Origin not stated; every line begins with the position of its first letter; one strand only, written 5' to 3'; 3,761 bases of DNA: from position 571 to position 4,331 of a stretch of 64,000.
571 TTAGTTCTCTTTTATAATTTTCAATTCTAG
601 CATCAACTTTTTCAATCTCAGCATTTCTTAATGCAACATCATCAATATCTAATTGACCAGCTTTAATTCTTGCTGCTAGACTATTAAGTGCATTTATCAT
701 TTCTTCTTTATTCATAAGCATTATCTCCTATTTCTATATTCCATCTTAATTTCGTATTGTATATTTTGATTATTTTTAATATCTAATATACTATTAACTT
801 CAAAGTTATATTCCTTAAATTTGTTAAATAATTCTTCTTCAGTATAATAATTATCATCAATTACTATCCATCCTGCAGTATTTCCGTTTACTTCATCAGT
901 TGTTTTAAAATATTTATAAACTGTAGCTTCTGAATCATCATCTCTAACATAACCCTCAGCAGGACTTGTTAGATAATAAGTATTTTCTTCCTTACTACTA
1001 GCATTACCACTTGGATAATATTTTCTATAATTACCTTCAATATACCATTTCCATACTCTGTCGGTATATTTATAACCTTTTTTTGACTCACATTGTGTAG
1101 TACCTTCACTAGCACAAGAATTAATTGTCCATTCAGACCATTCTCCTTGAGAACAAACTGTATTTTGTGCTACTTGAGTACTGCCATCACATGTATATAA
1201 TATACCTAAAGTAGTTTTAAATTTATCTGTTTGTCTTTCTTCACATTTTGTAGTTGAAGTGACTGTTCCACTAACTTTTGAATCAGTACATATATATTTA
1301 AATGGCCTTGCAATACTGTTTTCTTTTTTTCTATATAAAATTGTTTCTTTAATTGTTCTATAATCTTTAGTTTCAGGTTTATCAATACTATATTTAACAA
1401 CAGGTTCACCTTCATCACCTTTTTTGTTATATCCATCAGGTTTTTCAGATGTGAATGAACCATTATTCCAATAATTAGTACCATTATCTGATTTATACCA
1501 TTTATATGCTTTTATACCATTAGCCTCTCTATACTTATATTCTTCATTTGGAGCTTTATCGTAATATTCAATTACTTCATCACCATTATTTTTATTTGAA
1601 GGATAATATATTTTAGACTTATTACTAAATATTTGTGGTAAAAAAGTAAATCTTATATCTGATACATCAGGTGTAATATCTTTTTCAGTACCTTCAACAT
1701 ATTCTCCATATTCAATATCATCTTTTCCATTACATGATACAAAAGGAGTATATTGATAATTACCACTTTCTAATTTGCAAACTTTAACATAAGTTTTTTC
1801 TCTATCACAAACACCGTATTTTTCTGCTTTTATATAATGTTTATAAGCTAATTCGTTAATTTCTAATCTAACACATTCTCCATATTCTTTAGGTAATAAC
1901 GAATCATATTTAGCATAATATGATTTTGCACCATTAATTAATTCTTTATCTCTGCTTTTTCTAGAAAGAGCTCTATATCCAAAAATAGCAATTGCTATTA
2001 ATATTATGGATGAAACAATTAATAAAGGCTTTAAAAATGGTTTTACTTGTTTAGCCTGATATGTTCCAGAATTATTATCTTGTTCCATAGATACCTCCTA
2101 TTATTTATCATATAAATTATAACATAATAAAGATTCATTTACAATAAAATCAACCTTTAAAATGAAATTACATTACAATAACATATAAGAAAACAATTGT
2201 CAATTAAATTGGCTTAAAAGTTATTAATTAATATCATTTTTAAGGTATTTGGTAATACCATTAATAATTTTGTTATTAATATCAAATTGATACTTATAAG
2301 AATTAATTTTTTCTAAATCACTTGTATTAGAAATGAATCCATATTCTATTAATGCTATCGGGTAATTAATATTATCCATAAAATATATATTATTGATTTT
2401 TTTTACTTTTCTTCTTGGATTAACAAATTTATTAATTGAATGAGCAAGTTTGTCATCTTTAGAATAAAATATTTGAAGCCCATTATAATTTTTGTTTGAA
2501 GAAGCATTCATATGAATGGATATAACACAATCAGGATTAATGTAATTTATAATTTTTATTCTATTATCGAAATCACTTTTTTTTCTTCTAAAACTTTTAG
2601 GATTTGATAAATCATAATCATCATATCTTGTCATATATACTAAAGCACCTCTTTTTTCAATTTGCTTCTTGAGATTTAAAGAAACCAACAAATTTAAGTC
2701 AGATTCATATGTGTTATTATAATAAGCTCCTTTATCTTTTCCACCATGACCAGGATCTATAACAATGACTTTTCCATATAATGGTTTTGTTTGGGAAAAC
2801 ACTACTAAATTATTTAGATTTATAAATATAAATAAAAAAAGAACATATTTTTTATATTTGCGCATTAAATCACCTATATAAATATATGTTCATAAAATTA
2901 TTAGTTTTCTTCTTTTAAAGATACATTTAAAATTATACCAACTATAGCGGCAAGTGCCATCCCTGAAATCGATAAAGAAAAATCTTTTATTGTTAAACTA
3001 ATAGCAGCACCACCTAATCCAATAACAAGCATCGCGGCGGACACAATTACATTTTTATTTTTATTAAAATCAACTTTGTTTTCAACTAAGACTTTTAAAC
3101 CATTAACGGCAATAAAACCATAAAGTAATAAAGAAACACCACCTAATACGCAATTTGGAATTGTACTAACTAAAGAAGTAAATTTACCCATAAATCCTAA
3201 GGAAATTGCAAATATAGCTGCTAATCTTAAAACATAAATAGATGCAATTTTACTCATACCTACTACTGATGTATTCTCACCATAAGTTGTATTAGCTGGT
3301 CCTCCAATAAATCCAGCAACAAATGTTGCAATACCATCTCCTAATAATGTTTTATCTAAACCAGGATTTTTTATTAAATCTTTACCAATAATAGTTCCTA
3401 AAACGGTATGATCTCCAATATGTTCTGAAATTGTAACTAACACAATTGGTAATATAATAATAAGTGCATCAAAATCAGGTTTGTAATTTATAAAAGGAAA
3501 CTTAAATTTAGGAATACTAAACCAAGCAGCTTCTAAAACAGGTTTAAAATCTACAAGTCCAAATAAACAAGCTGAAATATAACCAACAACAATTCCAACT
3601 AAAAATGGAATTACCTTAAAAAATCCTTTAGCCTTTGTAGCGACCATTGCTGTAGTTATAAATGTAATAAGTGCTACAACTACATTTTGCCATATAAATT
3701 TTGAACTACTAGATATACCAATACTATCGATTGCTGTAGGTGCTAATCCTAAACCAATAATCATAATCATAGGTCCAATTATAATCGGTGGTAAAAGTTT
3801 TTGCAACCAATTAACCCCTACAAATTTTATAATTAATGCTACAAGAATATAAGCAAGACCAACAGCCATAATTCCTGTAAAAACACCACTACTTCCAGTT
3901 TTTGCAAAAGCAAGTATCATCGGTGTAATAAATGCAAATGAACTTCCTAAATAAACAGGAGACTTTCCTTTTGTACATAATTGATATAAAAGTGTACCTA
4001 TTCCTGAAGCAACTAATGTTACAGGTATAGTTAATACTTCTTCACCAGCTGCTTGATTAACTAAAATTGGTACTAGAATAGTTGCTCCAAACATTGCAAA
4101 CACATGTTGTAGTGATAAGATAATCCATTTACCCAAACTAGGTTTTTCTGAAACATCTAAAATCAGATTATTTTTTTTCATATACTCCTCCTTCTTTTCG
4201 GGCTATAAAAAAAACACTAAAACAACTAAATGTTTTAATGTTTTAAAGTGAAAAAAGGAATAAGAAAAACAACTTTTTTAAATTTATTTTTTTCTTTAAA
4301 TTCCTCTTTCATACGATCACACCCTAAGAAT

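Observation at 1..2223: Left-end cassette: Cys/Tyr-rich membrane-anchored surface protein with a WSEW (thrombospondin-type-1-like) motif, translationally coupled to a second coiled-coil protein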

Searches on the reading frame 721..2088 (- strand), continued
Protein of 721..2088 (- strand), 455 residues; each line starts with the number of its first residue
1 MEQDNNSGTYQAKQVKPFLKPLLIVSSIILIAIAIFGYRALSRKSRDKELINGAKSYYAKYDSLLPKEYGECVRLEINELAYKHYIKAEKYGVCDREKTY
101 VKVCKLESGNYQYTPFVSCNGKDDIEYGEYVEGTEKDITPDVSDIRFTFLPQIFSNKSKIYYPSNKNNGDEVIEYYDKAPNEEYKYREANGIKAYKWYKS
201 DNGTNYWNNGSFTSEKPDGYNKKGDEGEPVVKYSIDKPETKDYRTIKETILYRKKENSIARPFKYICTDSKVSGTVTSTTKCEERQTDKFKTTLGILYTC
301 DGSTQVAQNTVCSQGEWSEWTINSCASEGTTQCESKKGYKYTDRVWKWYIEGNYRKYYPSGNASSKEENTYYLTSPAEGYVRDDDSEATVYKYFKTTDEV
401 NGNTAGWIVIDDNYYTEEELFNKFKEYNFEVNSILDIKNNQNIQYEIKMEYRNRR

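Call 78: find_encoding_contigs(protein=P0136, flank=7000, max_places=2)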
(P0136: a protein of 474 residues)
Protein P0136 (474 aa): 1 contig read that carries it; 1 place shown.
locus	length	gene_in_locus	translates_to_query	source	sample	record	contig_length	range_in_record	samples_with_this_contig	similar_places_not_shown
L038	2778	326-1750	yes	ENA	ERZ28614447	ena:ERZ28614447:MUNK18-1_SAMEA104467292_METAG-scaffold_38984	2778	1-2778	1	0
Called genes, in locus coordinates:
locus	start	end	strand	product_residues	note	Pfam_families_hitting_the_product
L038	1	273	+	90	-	?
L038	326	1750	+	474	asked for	-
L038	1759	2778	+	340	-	?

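Call 83: search_protein_families(library=pfam, alignment_id=A2, max_evalue=1)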
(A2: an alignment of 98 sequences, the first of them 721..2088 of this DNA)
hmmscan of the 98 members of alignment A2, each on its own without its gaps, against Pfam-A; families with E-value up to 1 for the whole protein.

A. member 1, window:721-2088:- (455 aa): 1 family
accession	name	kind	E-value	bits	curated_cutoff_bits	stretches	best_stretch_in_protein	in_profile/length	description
PF06687.17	SUR7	-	0.4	10.7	29.6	1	22-126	7-90/201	SUR7/PalI family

B. families by the number of members that match (of 98 scanned): 87 families (the first 25 are shown)
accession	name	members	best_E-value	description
PF10717.14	ODV-E18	12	0.0012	Occlusion-derived virus envelope protein ODV-E18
PF13800.11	Sigma_reg_N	10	0.018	Sigma factor regulator N-terminal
PF25184.1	YxzE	9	0.12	YxzE-like putative bacteriocin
PF06687.17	SUR7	5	0.0032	SUR7/PalI family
PF07802.16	GCK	5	0.017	GCK domain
PF09889.16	DUF2116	4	0.027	Probable treble clef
PF11190.13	DUF2976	4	0.031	Protein of unknown function (DUF2976)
PF15102.11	TMEM154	3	0.0039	TMEM154 protein family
PF12575.13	Pox_EPC_I2-L1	3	0.019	Poxvirus entry protein complex L1 and I2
PF08374.16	Protocadherin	3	0.02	Protocadherin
PF06024.17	Orf78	3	0.036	Orf78 (ac78)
PF13786.12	DUF4179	3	0.051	Domain of unknown function (DUF4179)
PF12924.12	APP_Cu_bd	3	0.06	Copper-binding of amyloid precursor, CuBD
PF19893.4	DUF6366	3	0.091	Family of unknown function (DUF6366)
PF15048.11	OSTbeta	3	0.11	Organic solute transporter subunit beta protein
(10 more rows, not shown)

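Call 86: search_protein_families(library=pfam, proteins=[L016:5835-7223:+, L001:17438-17962:+], max_evalue=0.1)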
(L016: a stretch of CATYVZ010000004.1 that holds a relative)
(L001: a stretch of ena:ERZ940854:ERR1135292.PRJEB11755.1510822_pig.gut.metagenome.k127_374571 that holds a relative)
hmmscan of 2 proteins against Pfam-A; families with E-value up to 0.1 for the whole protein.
L016:5835-7223:+ (462 aa): 7 families
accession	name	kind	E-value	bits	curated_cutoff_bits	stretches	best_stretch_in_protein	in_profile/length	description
PF16403.11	Bact_surface_Ig-like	-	1e-31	109.2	27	2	179-250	1-71/71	Bacterial surface protein, Ig-like domain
PF01522.26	Polysacc_deac_1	-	9.3e-29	100.3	23.1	1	261-363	6-110/124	Polysaccharide deacetylase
PF10096.14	DUF2334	-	0.00053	20.1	26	1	301-332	57-92/203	Uncharacterized protein conserved in bacteria (DUF2334)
PF17963.7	Big_9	-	0.005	18.1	23.6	0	215-247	55-87/89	Bacterial Ig domain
PF07523.18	Big_3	-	0.0078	16.9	21.2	0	214-245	37-65/68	Bacterial Ig-like domain (group 3)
PF22537.1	WbmS-like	-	0.022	15.2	27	1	278-321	15-57/186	Polysaccharide deacetylase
PF00630.25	Filamin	-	0.024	15.9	26.9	0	148-236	22-72/93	Filamin/ABP280 repeat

L001:17438-17962:+ (174 aa): 4 families
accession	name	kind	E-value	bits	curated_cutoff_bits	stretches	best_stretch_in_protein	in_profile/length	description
PF13098.12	Thioredoxin_2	-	1.2e-05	26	27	1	27-105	5-94/104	Thioredoxin-like domain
PF00085.26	Thioredoxin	-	0.0071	16.8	23.5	1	23-102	14-83/103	Thioredoxin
PF13192.12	Thioredoxin_3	-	0.027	14.9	24.8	0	35-104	6-63/76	Thioredoxin domain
PF13462.12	Thioredoxin_4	-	0.047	14.3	23.2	0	26-48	12-34/165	Thioredoxin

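Call 90: search_protein_families(library=phrogs, proteins=[window:721-2088:-, L001:11374-14433:+, L001:14449-14697:+], max_evalue=0.01)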
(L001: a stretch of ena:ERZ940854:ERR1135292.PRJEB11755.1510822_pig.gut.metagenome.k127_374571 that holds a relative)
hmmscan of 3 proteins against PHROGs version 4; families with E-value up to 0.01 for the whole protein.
window:721-2088:- (455 aa): 0 families

L001:11374-14433:+ (1019 aa): 0 families

L001:14449-14697:+ (82 aa): 0 families

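Call 91: search_protein_families(library=padloc, proteins=[window:721-2088:-, L001:11374-14433:+, L001:14449-14697:+, L001:14782-15723:+], max_evalue=0.01)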
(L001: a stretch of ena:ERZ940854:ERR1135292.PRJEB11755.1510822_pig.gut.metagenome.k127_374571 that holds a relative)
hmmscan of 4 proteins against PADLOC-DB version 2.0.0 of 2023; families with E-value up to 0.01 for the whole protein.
window:721-2088:- (455 aa): 0 families

L001:11374-14433:+ (1019 aa): 0 families

L001:14449-14697:+ (82 aa): 0 families

L001:14782-15723:+ (313 aa): 1 family
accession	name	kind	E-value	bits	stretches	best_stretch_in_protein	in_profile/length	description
PDLC02344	AbiD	-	8.2e-59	197.6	1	6-313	3-277/277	AbiD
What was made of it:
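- A, B and C have no PHROG or PADLOC hits (calls 90, 91).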

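Call 93: search_solved_structures(query=L032:7085-7765:+, max_evalue=0.00001)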
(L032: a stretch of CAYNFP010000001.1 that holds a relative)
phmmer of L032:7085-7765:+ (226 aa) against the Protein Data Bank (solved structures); distinct sequences matched with E-value up to 0.00001: 67 (the best 60 are shown).
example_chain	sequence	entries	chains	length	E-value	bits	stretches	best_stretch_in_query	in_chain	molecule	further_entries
8vjl_B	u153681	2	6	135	2e-33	119.3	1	17-122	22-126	RNA polymerase sigma factor | RNA polymerase sigma-K factor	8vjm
8b3z_A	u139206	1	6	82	5.7e-30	108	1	42-120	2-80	RNA polymerase sigma factor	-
1l0o_C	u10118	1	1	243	6.2e-25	91.6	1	27-129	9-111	sigma factor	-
7vf9_F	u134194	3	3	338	4.8e-20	75.6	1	26-112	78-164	RNA polymerase sigma factor RpoS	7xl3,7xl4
7f0r_F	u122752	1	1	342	5e-20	75.6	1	26-112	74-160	RNA polymerase sigma factor RpoS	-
7l7b_F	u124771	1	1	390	4.9e-18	69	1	27-163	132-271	RNA polymerase sigma factor SigA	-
8x6f_E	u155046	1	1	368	1.8e-17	67.2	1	31-120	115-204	RNA polymerase sigma factor SigA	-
9dvs_G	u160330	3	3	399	4.6e-17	65.9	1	45-115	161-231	RNA polymerase sigma factor SigA1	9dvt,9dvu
6omf_F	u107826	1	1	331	6.5e-17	65.4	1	23-112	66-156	RNA polymerase sigma factor RpoS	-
6kj6_F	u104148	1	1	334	6.9e-17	65.3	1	23-112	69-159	RNA polymerase sigma factor RpoS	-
5ipl_F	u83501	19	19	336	7e-17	65.3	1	23-112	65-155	RNA polymerase sigma factor RpoS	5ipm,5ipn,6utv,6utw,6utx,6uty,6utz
6uu8_FFF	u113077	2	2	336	8.6e-17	65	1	23-112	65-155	RNA polymerase sigma factor RpoS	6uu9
7ckq_F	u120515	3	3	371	3.8e-16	62.9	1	31-130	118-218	RNA polymerase sigma factor SigA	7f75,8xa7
5uh5_F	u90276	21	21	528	4.8e-16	62.6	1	27-150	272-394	RNA polymerase sigma factor SigA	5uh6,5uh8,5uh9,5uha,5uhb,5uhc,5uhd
7kif_F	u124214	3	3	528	4.8e-16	62.6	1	27-150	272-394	RNA polymerase sigma factor SigA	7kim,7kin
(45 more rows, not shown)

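Call 94: search_solved_structures(query=L032:12296-13069:+, max_evalue=0.00001)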
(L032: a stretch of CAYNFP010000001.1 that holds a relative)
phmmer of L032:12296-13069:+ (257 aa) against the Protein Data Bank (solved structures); distinct sequences matched with E-value up to 0.00001: 72 (the best 60 are shown).
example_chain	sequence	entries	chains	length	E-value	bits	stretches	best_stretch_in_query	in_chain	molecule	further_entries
1l0o_C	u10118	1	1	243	1e-60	208.6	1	20-252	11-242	sigma factor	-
8x6g_H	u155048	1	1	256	8.8e-36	127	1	19-254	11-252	RNA polymerase sigma factor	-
7ye1_F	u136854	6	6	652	1.4e-26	96.8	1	36-248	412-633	RNA polymerase sigma factor RpoD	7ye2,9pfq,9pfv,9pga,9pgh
7ckq_F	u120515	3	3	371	4.6e-26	95.2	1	19-253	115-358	RNA polymerase sigma factor SigA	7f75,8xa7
7l7b_F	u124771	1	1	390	2e-25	93.1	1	19-253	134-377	RNA polymerase sigma factor SigA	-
8x6f_E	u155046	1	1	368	2.1e-24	89.7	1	17-253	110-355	RNA polymerase sigma factor SigA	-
7xya_F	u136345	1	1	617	2.9e-24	89.3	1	32-253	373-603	RNA polymerase sigma factor RpoD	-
6wmr_Z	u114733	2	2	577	5.1e-24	88.5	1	37-248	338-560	RNA polymerase sigma factor RpoD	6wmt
4ljz_F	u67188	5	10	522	7e-24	88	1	33-253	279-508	RNA polymerase sigma factor RpoD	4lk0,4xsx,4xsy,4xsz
5vt0_L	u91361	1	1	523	7e-24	88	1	33-253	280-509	RNA polymerase sigma factor RpoD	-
8k59_F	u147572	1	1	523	7e-24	88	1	33-253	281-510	RNA polymerase sigma factor RpoD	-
8ad1_F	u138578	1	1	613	7.3e-24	88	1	33-252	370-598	RNA polymerase sigma factor RpoD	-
3iyd_F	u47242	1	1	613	7.4e-24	88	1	33-252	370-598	RNA polymerase sigma factor rpoD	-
4jk1_X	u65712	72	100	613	1e-23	87.5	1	33-253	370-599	Escherichia coli RNA polymerase sigma70 subunit | RNA polymerase sigma factor RpoD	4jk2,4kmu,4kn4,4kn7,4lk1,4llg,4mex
6n61_F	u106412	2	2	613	1e-23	87.5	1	33-253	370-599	RNA polymerase sigma factor RpoD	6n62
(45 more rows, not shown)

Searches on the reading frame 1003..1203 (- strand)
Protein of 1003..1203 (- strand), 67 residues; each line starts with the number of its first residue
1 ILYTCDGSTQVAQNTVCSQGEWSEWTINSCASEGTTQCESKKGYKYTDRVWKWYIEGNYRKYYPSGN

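Call 63: predict_structure(alignment_id=A4)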
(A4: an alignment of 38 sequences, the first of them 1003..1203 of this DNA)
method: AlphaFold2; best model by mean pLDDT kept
length: 67 residues; sequences in the alignment: 38
mean_pLDDT: 55.0   pTM: 0.26
mean pLDDT of the five models: 55.0, 51.1, 50.7, 49.0, 48.9
residues with pLDDT >= 90: 0; 70-90: 12; 50-70: 25; < 50: 30
segments of 3 or more residues with pLDDT < 50: 21-50
pLDDT, mean of each block of 10 residues (from residue 1): 69 67 44 41 41 66 58
secondary structure, 60 per line:
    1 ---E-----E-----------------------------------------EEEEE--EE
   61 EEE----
elements in order: E52-56 E59-63
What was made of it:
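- On Thrombospondin type 1 repeat (TSP_1): The isolated residues 296-362 model at pLDDT 55 (call 63).
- The isolated segment does not fold (pLDDT 55; call 63).
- Tried and rejected: Modelling the WSEW segment alone to test TSR likeness: pLDDT was 55, so no fold search was spent on it (call 63).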

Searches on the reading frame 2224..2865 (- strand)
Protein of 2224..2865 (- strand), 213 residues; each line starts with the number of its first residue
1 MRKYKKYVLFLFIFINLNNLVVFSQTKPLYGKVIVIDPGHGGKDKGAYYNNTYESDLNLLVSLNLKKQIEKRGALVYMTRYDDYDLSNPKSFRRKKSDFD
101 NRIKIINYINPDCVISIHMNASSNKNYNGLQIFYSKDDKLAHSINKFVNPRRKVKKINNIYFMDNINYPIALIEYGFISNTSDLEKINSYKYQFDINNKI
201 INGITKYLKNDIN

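Call 7: search_protein_families(library=pfam, proteins=[window:2224-2865:-], max_evalue=1)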
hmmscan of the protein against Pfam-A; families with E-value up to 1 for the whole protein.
window:2224-2865:- (213 aa): 1 family
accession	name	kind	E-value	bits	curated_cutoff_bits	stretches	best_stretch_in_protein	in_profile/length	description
PF01520.23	Amidase_3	-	3e-42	145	27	1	34-206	1-174/174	N-acetylmuramoyl-L-alanine amidase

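Call 8: search_protein_families(library=ncbifam, proteins=[window:2224-2865:-], max_evalue=1)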
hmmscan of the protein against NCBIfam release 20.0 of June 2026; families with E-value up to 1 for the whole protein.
window:2224-2865:- (213 aa): 6 families
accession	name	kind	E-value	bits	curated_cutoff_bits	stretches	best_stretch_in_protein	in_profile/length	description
TIGR02883.1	spore_cwlD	equivalog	9.2e-46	156.3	221.55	1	32-207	1-189/189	N-acetylmuramoyl-L-alanine amidase CwlD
NF038267.1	amidase_AmiC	exception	3.3e-15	55.6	700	2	33-135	188-281/407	N-acetylmuramoyl-L-alanine amidase AmiC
NF038140.1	amidase_Rv3717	exception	1.6e-10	40.8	335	2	54-136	67-139/233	Rv3717 family N-acetylmuramoyl-L-alanine amidase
NF007751.0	PRK10431.1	equivalog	3.1e-09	35.9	532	2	168-209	376-417/445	N-acetylmuramoyl-L-alanine amidase AmiB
NF007652.1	PRK10319.1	equivalog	2.7e-08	33.4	400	1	32-148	58-165/291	N-acetylmuramoyl-L-alanine amidase AmiA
NF050040.1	horm_taper_TftA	equivalog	0.014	14.1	500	1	103-207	64-183/450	hormogonium tapered terminus morphoprotein TftA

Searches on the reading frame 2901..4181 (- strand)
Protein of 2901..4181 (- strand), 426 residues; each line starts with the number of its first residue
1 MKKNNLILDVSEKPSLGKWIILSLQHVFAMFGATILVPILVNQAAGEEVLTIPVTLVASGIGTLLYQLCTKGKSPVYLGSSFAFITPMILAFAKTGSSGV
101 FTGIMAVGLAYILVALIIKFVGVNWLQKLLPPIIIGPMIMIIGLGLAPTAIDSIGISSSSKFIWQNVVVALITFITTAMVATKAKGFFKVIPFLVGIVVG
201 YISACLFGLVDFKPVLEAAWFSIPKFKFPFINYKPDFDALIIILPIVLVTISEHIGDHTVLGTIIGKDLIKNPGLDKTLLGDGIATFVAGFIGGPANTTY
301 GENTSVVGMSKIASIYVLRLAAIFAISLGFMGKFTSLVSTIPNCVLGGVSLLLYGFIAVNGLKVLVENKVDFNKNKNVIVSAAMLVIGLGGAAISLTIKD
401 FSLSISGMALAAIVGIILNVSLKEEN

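Call 7: search_protein_families(library=pfam, proteins=[window:2901-4181:-], max_evalue=1)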
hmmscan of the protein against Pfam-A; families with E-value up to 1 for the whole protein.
window:2901-4181:- (426 aa): 1 family
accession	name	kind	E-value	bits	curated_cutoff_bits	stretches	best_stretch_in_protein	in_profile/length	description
PF00860.26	Xan_ur_permease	-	1.9e-92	310.4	27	1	17-394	1-386/389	Permease family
